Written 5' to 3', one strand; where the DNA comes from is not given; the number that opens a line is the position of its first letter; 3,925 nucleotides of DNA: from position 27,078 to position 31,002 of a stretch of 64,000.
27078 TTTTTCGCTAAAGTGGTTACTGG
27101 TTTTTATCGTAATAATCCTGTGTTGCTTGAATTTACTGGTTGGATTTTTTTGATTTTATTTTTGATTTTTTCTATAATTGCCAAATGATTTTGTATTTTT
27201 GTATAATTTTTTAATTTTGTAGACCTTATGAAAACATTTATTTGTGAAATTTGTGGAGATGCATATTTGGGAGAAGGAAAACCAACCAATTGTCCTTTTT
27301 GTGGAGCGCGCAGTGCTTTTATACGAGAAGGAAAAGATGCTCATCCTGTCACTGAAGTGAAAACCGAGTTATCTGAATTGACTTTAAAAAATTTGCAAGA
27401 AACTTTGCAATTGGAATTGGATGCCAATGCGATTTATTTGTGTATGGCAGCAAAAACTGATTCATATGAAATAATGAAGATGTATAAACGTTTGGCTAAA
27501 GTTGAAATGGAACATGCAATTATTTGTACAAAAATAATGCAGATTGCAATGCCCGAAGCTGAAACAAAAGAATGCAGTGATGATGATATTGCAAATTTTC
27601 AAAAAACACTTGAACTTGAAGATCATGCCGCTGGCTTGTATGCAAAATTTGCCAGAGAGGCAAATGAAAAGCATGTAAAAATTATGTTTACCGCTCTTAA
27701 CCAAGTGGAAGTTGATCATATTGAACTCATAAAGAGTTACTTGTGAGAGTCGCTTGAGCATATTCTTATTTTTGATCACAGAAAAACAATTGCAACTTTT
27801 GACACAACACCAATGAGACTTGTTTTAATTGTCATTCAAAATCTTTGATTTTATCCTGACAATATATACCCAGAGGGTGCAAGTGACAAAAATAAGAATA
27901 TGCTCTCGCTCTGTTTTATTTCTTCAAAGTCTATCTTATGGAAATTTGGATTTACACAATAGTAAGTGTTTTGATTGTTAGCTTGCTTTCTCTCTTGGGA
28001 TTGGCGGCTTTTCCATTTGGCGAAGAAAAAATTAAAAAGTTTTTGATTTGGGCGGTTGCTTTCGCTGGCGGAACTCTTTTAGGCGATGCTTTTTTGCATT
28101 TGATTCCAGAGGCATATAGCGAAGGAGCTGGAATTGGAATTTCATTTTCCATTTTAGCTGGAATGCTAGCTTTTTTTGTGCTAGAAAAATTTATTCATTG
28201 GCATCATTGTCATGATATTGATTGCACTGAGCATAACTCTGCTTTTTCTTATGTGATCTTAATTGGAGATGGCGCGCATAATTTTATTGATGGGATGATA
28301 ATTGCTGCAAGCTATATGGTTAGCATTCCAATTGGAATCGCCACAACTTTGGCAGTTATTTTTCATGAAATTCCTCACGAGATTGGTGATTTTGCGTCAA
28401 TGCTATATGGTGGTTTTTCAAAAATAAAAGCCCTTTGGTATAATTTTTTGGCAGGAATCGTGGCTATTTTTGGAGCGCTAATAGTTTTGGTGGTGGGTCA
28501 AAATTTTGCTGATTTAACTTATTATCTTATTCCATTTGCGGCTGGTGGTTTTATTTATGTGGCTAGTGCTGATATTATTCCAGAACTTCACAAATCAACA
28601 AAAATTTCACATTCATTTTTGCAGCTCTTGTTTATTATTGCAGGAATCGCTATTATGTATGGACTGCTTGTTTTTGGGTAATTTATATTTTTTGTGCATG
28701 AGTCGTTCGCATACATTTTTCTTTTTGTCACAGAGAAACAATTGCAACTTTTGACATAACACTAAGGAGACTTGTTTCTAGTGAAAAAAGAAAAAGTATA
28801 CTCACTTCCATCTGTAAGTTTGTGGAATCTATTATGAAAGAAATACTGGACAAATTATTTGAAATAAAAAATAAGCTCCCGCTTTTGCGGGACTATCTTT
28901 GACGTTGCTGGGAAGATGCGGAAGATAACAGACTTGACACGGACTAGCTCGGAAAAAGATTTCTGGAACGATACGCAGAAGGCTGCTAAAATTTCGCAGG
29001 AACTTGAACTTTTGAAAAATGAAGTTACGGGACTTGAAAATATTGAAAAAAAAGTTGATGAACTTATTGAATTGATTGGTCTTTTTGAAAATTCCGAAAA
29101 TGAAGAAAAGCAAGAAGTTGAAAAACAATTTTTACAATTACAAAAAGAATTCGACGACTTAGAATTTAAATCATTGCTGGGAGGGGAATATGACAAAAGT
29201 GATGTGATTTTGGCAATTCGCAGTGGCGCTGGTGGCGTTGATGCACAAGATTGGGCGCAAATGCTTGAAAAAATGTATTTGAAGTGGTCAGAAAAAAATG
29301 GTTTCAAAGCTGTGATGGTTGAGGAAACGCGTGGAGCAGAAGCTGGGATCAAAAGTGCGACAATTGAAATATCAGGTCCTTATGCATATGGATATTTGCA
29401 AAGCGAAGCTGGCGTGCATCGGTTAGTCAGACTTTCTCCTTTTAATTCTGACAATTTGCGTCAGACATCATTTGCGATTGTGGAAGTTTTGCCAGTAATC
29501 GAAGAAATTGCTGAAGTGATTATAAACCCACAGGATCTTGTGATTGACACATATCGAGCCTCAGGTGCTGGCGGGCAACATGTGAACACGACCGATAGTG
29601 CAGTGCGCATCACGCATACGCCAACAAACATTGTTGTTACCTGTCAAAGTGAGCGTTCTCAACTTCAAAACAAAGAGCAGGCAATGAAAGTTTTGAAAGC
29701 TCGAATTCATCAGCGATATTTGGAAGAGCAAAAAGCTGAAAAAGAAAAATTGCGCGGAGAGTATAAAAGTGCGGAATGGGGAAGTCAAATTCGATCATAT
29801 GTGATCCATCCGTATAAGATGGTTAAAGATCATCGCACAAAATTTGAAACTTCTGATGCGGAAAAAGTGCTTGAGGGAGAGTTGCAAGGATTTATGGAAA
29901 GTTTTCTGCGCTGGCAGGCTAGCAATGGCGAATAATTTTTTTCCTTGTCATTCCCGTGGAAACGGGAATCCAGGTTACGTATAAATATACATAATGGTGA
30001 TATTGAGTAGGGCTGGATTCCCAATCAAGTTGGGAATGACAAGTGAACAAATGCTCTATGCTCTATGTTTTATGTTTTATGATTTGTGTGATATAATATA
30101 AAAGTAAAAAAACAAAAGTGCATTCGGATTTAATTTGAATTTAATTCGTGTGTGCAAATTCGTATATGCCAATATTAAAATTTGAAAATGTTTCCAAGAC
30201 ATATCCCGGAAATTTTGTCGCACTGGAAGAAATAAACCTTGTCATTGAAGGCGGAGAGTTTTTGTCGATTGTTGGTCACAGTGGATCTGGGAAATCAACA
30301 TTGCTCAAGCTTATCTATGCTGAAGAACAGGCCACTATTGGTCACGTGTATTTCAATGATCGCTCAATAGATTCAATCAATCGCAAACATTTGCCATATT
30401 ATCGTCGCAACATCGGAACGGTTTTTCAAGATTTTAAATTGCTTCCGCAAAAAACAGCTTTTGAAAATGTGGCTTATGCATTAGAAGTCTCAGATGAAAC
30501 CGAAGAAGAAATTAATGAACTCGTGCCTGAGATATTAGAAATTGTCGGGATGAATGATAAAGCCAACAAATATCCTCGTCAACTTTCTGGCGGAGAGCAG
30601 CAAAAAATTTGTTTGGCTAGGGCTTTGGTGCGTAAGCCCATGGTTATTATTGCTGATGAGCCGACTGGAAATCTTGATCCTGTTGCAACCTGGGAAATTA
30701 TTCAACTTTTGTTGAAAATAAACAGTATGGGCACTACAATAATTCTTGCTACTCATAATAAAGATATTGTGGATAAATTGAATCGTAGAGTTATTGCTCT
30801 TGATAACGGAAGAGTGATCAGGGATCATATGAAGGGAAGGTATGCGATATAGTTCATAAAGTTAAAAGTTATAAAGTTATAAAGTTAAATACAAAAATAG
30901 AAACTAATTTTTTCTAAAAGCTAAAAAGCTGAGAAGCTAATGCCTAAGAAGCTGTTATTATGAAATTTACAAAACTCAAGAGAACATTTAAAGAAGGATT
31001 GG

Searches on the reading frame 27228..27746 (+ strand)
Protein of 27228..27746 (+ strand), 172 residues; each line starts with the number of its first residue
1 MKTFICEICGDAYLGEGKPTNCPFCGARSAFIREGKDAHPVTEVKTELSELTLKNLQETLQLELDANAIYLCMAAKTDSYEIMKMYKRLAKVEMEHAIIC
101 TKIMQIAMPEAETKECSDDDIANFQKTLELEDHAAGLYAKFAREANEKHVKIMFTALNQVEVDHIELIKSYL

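Call 81: search_protein_families(library=pfam, proteins=[window:27228-27746:+], max_evalue=0.01)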
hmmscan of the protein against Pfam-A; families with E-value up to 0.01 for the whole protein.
window:27228-27746:+ (172 aa): 2 families
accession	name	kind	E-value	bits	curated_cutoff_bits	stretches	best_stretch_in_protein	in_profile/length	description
PF02915.23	Rubrerythrin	-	6.6e-07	30.2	22.8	1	54-169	1-134/137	Rubrerythrin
PF21349.2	RUBY_RBDX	-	9.2e-05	22.3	26.5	1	5-29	2-26/30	Rubrerythrin, rubredoxin-like domain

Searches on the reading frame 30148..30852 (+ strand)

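Call 16: search_protein_families(library=pfam, proteins=[window:30148-30852:+])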
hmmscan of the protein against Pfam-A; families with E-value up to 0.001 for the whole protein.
window:30148-30852:+ (234 aa): 8 families
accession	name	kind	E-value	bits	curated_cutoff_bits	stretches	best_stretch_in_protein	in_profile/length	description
PF00005.33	ABC_tran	-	1.1e-35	123.6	25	1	26-173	1-136/137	ABC transporter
PF13304.12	AAA_21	-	4.5e-10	40.5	27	1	80-205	166-300/304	AAA domain, putative AbiEii toxin, Type IV TA system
PF00931.28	NB-ARC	-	4.6e-07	29.8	23.5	1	35-211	17-144/248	NB-ARC domain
PF13401.12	AAA_22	-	3.3e-05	24.6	27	1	35-203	4-123/130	AAA domain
PF13191.12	AAA_16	-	4e-05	24.6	32.6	1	35-132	22-104/167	AAA ATPase domain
PF02463.25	SMC_N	-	5.6e-05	23.1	40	1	37-213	25-207/220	RecF/RecN/SMC N terminal domain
PF01637.24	ATPase_2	-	0.00011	22.6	33.2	1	25-145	7-134/225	ATPase domain predominantly from Archaea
PF03193.22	RsgA_GTPase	-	0.00027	21.2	30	1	26-67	97-137/174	RsgA GTPase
